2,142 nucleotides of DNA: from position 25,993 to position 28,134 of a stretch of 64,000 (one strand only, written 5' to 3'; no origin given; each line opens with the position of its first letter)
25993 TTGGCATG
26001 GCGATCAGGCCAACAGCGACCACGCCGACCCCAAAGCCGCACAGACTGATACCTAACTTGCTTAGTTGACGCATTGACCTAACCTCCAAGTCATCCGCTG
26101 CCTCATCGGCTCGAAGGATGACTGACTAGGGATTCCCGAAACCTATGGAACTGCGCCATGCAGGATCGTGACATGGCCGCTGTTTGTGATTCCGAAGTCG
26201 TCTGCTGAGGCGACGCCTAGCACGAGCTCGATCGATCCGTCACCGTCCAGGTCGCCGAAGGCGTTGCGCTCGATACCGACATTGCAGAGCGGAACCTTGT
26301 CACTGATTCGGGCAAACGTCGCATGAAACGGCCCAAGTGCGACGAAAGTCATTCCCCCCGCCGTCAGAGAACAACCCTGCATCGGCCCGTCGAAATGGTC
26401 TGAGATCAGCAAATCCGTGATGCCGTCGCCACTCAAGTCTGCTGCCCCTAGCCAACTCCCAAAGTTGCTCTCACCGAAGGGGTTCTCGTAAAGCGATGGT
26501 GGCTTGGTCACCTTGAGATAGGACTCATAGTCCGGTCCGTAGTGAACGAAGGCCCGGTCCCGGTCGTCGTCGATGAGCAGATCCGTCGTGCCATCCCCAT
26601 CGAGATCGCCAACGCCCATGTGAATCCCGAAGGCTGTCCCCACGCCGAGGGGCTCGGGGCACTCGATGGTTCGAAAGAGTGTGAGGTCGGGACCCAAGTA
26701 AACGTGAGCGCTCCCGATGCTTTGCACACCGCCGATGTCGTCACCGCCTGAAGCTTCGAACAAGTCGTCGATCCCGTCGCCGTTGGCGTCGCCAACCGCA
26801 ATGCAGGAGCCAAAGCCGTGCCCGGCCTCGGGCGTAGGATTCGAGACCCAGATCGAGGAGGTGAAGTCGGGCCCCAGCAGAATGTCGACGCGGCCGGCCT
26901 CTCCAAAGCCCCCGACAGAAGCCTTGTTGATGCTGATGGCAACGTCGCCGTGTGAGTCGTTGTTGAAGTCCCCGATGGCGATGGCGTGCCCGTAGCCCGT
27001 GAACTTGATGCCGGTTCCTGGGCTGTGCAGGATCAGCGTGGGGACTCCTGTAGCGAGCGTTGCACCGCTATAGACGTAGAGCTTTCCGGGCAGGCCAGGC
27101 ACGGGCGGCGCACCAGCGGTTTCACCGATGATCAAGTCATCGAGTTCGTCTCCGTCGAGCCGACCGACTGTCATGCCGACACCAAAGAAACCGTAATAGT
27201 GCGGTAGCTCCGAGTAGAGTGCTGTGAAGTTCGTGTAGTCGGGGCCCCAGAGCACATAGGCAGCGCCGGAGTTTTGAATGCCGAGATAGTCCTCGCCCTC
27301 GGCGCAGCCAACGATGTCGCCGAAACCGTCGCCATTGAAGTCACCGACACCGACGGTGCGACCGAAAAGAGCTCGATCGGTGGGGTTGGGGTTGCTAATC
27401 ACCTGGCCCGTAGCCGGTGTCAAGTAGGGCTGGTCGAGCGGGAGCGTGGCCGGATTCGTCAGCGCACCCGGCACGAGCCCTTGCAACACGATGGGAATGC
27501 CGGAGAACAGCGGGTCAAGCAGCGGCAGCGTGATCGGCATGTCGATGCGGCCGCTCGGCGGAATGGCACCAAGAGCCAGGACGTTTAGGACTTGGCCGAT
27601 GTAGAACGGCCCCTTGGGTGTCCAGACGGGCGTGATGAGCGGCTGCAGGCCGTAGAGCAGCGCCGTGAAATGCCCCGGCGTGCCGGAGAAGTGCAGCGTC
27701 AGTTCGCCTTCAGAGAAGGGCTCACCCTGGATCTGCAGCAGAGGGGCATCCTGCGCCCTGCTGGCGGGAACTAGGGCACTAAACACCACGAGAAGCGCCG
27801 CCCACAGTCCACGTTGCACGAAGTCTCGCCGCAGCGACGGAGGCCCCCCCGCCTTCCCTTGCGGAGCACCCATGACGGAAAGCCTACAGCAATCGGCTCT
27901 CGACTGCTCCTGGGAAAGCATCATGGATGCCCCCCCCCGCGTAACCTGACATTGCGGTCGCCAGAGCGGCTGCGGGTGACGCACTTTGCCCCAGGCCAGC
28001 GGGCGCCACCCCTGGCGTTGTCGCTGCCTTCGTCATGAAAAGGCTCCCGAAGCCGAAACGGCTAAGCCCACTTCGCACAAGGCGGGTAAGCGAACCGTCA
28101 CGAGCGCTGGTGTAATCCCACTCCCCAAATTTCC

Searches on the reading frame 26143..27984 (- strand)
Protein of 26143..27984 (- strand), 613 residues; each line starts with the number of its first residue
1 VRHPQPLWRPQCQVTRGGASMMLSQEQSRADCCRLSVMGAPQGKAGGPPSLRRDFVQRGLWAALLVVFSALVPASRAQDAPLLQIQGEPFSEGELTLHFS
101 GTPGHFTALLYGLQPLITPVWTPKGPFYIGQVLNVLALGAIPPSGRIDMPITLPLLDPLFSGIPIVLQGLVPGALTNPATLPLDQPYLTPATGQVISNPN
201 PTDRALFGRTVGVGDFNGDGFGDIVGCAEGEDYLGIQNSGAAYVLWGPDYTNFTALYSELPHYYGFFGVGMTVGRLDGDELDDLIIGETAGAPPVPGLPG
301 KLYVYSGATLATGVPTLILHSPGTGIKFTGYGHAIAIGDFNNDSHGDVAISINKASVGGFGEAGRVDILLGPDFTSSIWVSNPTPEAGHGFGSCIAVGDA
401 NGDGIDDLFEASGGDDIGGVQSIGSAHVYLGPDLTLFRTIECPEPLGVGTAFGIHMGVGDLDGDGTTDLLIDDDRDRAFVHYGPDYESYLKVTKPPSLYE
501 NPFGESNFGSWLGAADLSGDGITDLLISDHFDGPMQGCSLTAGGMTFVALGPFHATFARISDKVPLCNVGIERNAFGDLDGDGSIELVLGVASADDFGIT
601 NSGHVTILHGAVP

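Call 45: search_protein_families(library=pfam, max_evalue=0.00001, proteins=[window:26143-27984:-])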
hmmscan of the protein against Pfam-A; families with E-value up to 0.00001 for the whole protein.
window:26143-27984:- (613 aa): 2 families
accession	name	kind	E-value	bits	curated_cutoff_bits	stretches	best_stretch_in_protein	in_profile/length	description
PF01839.29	FG-GAP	-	1.7e-20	72.9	22.1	1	207-245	1-37/37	FG-GAP repeat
PF13517.12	FG-GAP_3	-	1.3e-15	58.2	26.9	0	460-527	1-61/61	FG-GAP-like repeat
